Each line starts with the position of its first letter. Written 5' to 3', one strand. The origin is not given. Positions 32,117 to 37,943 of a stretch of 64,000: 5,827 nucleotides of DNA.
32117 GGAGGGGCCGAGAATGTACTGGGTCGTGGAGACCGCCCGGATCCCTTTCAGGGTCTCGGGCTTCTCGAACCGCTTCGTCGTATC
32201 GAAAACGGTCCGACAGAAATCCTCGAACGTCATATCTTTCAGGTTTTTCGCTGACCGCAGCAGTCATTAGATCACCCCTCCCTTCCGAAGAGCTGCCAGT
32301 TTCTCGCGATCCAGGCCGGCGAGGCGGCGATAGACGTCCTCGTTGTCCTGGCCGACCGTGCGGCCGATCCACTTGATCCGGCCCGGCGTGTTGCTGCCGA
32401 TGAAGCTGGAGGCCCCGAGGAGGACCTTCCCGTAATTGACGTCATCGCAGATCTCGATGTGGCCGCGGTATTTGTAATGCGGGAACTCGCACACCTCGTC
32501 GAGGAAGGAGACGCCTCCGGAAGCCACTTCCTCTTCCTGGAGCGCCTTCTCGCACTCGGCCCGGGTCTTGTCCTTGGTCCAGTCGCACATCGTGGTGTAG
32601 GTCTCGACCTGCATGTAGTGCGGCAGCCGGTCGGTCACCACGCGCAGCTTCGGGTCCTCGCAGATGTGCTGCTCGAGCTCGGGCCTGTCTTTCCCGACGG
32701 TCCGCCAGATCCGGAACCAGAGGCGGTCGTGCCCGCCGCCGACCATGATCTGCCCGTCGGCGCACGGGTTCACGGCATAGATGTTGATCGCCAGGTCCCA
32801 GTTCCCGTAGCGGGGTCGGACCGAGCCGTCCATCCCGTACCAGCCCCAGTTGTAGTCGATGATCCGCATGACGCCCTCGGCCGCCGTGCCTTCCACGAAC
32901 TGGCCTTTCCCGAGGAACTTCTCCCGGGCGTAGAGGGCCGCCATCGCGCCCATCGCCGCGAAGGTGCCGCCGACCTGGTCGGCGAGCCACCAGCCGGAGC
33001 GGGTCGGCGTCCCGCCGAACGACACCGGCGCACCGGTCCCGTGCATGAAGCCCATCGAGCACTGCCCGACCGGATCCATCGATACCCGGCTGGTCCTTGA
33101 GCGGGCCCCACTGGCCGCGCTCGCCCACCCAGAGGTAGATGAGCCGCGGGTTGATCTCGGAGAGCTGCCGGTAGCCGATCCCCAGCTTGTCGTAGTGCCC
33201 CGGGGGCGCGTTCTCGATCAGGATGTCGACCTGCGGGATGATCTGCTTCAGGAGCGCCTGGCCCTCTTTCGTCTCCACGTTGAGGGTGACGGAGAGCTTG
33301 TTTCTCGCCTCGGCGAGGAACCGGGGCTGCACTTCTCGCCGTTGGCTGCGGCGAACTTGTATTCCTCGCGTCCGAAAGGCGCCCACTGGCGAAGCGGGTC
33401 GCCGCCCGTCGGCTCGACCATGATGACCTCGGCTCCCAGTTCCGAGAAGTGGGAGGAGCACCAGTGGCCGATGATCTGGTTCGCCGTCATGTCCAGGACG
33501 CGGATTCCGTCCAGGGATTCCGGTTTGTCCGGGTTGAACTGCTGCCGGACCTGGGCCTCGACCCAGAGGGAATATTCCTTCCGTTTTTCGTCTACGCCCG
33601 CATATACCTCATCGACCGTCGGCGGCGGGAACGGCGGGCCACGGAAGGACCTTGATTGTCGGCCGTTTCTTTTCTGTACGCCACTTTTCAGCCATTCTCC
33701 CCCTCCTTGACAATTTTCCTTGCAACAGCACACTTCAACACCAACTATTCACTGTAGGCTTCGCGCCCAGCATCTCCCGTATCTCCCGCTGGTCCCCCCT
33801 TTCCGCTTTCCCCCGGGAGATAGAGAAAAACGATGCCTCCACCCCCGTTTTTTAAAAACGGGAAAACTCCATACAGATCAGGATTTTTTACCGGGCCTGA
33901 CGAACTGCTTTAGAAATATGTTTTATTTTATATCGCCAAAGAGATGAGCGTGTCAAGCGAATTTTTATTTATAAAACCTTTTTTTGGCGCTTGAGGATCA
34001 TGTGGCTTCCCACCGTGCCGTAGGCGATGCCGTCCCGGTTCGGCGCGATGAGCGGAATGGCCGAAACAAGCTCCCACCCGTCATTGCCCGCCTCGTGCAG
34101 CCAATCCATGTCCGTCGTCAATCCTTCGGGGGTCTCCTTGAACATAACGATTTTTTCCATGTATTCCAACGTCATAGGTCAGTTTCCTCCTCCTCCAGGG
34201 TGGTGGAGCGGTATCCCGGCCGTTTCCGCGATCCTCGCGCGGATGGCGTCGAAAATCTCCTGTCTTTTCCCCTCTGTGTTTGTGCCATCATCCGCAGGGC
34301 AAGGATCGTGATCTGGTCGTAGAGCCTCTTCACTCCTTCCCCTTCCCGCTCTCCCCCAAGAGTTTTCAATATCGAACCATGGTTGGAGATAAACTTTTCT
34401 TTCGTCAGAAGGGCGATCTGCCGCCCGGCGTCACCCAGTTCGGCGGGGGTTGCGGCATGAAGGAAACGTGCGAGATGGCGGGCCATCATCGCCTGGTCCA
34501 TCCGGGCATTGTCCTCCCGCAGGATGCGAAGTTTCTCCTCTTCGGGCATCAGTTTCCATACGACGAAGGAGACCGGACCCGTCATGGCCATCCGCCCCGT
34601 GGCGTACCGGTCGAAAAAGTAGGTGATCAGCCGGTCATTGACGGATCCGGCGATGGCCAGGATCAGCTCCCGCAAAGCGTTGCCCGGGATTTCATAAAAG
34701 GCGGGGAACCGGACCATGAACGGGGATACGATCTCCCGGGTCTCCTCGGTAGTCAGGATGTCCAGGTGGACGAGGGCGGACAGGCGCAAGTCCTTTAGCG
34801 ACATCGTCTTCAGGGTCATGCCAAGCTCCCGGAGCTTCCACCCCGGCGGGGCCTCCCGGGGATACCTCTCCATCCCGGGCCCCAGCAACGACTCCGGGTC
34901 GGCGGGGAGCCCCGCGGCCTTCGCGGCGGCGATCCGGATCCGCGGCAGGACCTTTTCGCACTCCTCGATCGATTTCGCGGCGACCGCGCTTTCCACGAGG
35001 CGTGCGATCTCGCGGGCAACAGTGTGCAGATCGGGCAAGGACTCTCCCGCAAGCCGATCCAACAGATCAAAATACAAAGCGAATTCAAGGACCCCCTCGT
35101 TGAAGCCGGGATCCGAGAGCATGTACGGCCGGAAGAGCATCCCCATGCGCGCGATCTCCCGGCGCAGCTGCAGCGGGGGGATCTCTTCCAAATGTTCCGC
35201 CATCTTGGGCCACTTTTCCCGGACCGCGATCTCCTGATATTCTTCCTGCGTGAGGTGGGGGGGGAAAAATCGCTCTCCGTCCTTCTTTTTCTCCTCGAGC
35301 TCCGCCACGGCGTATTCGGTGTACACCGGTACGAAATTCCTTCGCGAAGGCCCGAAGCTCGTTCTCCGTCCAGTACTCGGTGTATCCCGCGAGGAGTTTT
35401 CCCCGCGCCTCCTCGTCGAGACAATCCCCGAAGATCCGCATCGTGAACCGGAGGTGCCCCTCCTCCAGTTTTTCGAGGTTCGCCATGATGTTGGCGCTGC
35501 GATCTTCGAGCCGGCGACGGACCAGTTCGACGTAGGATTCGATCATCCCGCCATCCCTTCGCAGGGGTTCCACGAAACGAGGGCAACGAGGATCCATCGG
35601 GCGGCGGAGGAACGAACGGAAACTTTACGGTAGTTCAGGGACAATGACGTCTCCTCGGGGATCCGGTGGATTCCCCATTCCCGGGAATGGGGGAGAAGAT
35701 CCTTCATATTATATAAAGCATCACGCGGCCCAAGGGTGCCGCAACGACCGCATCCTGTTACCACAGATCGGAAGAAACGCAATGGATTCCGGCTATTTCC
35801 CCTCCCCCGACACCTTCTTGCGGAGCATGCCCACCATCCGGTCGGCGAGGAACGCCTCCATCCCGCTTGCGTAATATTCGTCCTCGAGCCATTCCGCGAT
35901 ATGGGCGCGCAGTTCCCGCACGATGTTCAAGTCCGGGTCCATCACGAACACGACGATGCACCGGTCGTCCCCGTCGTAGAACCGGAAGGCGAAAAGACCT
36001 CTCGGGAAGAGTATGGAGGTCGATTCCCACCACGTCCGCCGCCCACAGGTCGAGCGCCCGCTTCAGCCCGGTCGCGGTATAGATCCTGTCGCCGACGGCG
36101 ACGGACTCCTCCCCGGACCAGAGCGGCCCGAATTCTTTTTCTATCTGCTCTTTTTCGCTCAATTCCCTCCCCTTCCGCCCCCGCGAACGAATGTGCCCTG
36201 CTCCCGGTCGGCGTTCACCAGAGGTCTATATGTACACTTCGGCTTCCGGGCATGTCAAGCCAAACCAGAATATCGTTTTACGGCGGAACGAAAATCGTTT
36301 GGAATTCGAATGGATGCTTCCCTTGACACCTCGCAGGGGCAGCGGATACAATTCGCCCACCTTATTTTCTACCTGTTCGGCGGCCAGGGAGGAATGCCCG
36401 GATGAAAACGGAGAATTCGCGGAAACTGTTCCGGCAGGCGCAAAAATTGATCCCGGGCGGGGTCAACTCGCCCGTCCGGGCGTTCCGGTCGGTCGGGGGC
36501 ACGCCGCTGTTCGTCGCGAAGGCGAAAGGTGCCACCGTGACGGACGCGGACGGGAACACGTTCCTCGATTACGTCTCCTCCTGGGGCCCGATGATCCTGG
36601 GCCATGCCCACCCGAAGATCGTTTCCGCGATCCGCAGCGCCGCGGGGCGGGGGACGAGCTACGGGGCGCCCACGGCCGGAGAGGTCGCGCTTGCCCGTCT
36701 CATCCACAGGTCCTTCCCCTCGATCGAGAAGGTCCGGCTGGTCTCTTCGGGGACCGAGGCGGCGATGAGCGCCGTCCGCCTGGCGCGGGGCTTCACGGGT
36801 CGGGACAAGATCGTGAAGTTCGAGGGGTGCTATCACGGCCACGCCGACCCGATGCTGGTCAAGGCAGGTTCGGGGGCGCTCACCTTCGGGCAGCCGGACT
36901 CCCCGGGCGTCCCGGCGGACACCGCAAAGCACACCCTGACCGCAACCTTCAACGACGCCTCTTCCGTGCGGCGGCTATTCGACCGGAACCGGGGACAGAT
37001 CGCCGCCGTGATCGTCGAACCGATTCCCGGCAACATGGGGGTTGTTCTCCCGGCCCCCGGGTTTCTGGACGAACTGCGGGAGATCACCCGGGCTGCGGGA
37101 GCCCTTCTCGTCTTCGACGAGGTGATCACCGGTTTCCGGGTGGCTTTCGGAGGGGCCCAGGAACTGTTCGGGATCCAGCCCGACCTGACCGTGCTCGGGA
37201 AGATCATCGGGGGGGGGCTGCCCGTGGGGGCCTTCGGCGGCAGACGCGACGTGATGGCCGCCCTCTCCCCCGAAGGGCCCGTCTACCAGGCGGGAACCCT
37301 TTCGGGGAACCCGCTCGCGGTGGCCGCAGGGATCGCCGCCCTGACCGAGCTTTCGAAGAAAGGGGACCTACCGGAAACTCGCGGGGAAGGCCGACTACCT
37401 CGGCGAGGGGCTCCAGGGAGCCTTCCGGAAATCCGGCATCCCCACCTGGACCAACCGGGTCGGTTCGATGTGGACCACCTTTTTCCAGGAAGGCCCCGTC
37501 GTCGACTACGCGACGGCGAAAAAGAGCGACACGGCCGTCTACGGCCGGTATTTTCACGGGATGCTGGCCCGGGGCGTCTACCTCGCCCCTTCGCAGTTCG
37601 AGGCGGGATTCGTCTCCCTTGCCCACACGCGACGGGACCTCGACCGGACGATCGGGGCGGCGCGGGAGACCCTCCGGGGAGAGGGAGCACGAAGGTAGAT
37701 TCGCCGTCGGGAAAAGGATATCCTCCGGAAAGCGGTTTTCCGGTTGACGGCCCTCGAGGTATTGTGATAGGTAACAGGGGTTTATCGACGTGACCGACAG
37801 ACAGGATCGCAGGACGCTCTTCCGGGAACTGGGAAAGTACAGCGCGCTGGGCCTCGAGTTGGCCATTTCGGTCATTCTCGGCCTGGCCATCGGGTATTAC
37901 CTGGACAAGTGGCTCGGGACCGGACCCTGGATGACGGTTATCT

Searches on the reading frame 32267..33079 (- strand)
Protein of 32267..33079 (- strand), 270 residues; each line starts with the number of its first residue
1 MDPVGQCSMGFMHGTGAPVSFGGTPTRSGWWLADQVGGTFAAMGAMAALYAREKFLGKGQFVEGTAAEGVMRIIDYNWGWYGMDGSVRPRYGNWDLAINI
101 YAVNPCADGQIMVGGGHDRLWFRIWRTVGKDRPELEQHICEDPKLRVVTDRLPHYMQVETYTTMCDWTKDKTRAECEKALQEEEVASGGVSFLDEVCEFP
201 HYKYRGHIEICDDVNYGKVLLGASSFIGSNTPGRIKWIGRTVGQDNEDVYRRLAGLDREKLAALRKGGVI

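Call 25: find_encoding_contigs(protein=window:32267-33079:-, flank=10000, max_places=1)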
Protein window:32267-33079:- (270 aa): no gene with exactly this product is on record in the collection.

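Call 28: search_protein_families(library=pfam, proteins=[window:32267-33079:-], max_evalue=0.00001)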
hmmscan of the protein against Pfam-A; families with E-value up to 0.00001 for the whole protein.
window:32267-33079:- (270 aa): 1 family
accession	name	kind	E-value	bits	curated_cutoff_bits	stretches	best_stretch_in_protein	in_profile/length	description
PF02515.22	CoA_transf_3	-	8.2e-37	127.6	23.3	1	1-246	134-366/366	CoA-transferase family III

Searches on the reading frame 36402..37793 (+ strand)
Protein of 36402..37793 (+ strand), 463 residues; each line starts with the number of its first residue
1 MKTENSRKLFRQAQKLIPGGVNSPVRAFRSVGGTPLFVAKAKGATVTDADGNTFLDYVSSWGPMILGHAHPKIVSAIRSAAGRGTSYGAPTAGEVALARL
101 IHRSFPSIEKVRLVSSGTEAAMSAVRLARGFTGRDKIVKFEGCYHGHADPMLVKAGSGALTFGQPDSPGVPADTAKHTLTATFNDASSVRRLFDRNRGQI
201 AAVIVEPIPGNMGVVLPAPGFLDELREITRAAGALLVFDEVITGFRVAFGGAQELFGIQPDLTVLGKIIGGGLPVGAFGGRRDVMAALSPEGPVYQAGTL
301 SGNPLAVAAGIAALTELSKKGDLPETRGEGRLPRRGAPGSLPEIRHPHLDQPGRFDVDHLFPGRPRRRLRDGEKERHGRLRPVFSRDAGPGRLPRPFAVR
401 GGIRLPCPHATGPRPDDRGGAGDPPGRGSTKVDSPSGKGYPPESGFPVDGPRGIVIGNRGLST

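Call 28: search_protein_families(library=pfam, proteins=[window:36402-37793:+], max_evalue=0.00001)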
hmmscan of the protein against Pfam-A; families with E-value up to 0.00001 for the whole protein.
window:36402-37793:+ (463 aa): 1 family
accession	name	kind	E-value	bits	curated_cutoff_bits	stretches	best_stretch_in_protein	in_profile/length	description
PF00202.27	Aminotran_3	-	1.7e-69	234.9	30.5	1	34-319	9-308/403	Aminotransferase class-III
